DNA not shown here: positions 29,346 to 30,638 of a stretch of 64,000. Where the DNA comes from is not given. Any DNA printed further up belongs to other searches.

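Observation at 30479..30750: Promoter-to-terminator delimited transcript of about 235 nt with no convincing ORF, convergent on gene B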

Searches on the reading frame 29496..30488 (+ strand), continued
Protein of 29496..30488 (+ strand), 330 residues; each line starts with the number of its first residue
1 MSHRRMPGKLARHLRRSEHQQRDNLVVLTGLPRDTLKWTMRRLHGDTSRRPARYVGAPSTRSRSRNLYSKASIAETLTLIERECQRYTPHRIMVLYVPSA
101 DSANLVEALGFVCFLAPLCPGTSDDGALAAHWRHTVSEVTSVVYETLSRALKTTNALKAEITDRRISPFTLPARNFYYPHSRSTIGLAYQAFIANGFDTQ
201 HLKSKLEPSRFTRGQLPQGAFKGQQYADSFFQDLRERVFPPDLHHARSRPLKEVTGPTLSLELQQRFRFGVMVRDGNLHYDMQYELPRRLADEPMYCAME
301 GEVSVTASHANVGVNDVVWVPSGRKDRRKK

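Call 111: fold_search(model_id=the predicted structure, library=viral)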
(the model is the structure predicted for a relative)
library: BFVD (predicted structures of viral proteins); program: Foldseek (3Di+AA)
matches with E <= 10: 529; with E <= 0.001: 0
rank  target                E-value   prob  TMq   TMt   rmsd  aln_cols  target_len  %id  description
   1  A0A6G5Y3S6            4.1e-02  0.72  0.22  0.14   7.8       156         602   13  (no name in the UniProt tables at hand)
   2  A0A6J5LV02            8.3e-02  0.15  0.12  0.11  17.6       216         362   13  Exo 5'-3' exonuclease (Including N-terminal domain of PolI) [uncultured Caudovirales phage]
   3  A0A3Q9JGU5            1.1e-01  0.63  0.25  0.43   7.0       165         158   10  (no name in the UniProt tables at hand)
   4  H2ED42                1.1e-01  0.28  0.16  0.17  19.3       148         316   14  Uncharacterized protein [Moumouvirus sp. 'Monve']
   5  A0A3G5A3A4            1.3e-01  0.41  0.20  0.18   9.1       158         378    8  GPI inositol-deacylase PGAP1-like alpha/beta domain-containing protein [Harvfovirus sp.]
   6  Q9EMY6                1.6e-01  0.21  0.21  0.29  10.8       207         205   10  AMV063 [Amsacta moorei entomopoxvirus]
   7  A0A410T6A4            1.8e-01  0.18  0.20  0.22  17.4       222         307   12  (no name in the UniProt tables at hand)
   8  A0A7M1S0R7            2.2e-01  0.51  0.23  0.23   6.7       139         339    9  DNA primase [uncultured phage cr127_1]
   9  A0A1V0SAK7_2          2.2e-01  0.33  0.22  0.09  12.3       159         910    9  Glycosyltransferases group 1 [Catovirus CTV1]
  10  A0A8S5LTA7            2.4e-01  0.28  0.23  0.32   8.2       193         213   10  RloB-like protein [Myoviridae sp. ct25F5]
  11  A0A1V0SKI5            2.4e-01  0.16  0.17  0.24  13.7       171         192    9  Putative sensor histidine kinase [Klosneuvirus KNV1]
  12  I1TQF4                2.6e-01  0.12  0.12  0.13  14.0       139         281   10  (no name in the UniProt tables at hand)
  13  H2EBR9                2.6e-01  0.06  0.12  0.11  20.7       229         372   12  Uncharacterized protein [Megavirus courdo7]
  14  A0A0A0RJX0            2.7e-01  0.14  0.15  0.21  12.0       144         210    9  (no name in the UniProt tables at hand)
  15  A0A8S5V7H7            3.1e-01  0.28  0.21  0.36  10.5       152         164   12  Uncharacterized protein [CrAss-like virus sp. ctUXy6]
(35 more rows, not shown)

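Call 114: list_cluster_members(proteins=[P0172, P0173, P0175, P0178, P0181, P0184, P0187, P0195, P0199, P0049])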
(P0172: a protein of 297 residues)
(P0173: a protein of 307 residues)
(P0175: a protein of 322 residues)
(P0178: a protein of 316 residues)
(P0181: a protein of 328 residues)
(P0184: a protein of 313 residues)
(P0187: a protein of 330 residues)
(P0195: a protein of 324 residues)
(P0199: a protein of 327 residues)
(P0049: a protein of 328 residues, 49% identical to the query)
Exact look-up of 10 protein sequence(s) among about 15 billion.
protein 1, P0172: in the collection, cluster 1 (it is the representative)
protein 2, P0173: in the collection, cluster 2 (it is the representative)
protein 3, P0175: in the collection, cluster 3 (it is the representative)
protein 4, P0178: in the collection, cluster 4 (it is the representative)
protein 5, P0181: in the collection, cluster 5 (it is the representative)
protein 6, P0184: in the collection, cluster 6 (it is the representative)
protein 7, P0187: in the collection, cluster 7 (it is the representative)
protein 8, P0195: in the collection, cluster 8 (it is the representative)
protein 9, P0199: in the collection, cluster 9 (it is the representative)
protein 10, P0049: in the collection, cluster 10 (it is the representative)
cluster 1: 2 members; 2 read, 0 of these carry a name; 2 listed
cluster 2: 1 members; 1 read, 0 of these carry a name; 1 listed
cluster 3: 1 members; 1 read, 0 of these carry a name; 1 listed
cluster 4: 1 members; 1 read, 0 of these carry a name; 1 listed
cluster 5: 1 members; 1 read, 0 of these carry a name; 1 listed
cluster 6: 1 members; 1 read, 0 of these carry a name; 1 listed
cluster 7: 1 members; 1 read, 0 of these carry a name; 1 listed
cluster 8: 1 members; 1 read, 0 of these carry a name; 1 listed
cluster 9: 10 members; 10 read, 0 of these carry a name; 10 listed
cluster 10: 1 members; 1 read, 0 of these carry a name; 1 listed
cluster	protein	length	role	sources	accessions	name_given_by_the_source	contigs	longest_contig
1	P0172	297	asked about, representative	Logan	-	-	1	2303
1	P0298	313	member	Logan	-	-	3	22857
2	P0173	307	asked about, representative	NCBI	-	-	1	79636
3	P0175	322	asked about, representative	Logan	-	-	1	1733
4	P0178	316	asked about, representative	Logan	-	-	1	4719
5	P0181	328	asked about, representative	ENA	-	-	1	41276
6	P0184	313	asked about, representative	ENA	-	-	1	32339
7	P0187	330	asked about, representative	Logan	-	-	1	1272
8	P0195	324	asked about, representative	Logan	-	-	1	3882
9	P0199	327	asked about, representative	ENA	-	-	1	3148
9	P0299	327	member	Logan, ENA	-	-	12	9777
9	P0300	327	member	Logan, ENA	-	-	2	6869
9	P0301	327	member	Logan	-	-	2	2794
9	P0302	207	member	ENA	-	-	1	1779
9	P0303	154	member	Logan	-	-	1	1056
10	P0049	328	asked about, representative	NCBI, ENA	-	-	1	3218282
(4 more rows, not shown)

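Call 119: search_protein_families(library=pfam, alignment_id=A7, max_evalue=1)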
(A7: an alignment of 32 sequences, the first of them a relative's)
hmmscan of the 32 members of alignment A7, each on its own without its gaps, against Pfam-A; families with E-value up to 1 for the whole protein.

A. member 1, P0167 (328 aa): 0 families

B. families by the number of members that match (of 32 scanned): 5 families
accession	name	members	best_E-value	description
PF08730.15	Rad33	1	0.016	Rad33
PF19956.5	EAD2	1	0.097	Effector-associated domain 2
PF01365.27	RYDR_ITPR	1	0.13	RIH domain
PF05383.23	La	1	0.18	La domain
PF19824.4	Tlp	1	0.32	Small, acid-soluble spore protein Tlp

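Call 121: search_protein_families(library=padloc, proteins=[L018:5730-7322:+, L018:7315-9039:+, L014:2-2764:+, L014:7409-8980:+, L021:612-1472:+, L006:805-2682:-, L006:6640-8442:-, L022:5151-6101:-], max_evalue=0.00001)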
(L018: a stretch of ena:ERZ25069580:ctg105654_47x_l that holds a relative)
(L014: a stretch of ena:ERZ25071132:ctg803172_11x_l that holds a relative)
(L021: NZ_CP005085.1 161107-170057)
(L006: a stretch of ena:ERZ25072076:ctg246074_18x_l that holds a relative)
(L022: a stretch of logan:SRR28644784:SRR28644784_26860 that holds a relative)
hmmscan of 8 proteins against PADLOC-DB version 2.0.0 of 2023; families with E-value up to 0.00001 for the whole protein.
L018:5730-7322:+ (530 aa): 12 families
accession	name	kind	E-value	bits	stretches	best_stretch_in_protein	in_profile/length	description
PDLC04140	mad8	-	1.3e-19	68.9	1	184-502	28-310/314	mads_8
PDLC04105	HerA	-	7.2e-14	49.3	1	367-507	407-551/576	-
PDLC01055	HerA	-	2.3e-13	47.8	1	346-442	385-482/532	Type III coevolved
PDLC04103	HerA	-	4.3e-12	43.2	1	123-253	107-245/579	-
PDLC02185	HerA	-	2.8e-11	40.9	0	119-229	98-211/585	-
PDLC04098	HerA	-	2.9e-11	40.6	1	356-484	498-641/686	-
PDLC04100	HerA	-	5.8e-09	33.2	0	121-230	100-211/580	-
PDLC04102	HerA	-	7.3e-09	32.5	1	375-494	502-622/654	-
PDLC04106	HerA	-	8.4e-09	32.5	0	382-489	514-628/667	-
PDLC04097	HerA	-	2.4e-07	27.8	0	402-483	504-586/618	-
PDLC04104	HerA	-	3.4e-07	27.4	1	361-482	202-329/379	-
PDLC02188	HerA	-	9.2e-07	26.1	0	383-490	432-543/578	-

L018:7315-9039:+ (575 aa): 0 families

L014:2-2764:+ (920 aa): 0 families

L014:7409-8980:+ (524 aa): 10 families
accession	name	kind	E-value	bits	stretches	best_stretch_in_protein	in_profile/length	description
PDLC03601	REase_MTase_IIG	-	1.1e-32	110.9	1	192-492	202-489/1110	Type IIG restriction enzyme-methyltransferase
PDLC03596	REase_MTase_IIG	-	4.7e-28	95.7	1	192-421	191-454/1148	Type IIG restriction enzyme-methyltransferase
PDLC03612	REase_MTase_IIG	-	6e-17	59.1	1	291-488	323-535/1247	Type IIG restriction enzyme-methyltransferase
PDLC03628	REase_MTase_IIG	-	3e-16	56.7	1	180-420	144-362/1100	Type IIG restriction enzyme-methyltransferase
PDLC03627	REase_MTase_IIG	-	4.8e-08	29.2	1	375-486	329-431/1136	Type IIG restriction enzyme-methyltransferase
PDLC03609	REase_MTase_IIG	-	1.1e-07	28.1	1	173-524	167-495/1066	Type IIG restriction enzyme-methyltransferase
PDLC02643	DrmMI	-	2.8e-07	26.8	1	387-476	547-615/1347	DrmMI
PDLC03598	REase_MTase_IIG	-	3.3e-07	26.6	1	375-522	292-418/912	Type IIG restriction enzyme-methyltransferase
PDLC03610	REase_MTase_IIG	-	3.5e-06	23.4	1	383-483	301-374/1096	Type IIG restriction enzyme-methyltransferase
PDLC03631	REase_MTase_IIG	-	4.6e-06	22.8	0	459-483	341-365/1086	Type IIG restriction enzyme-methyltransferase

L021:612-1472:+ (286 aa): 8 families
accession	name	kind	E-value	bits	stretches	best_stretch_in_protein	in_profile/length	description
PDLC02293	AbiEii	-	2.8e-97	323.5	1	4-281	1-268/270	AbiEii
PDLC02296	AbiEii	-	2.1e-13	48.1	1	20-70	21-71/282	AbiEii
PDLC02313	AbiEii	-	3.3e-12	44.5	1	20-258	19-236/254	AbiEii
PDLC02323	AbiEii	-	7.4e-10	36.8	1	6-71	4-66/248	AbiEii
PDLC02304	AbiEii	-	2.5e-08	32.2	1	5-75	3-74/260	AbiEii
PDLC02330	AbiEii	-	1.6e-07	29.3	1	26-73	8-55/219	AbiEii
PDLC02324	AbiEii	-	2.5e-06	25.4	0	42-70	24-52/231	AbiEii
PDLC02294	AbiEii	-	4.2e-06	24.8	0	24-129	23-112/260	AbiEii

L006:805-2682:- (625 aa): 1 family
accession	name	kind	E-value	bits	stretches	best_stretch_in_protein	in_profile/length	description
PDLC04582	PDC-M33A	-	2.8e-77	258.8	1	5-449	3-434/627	-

L006:6640-8442:- (600 aa): 0 families

L022:5151-6101:- (316 aa): 0 families
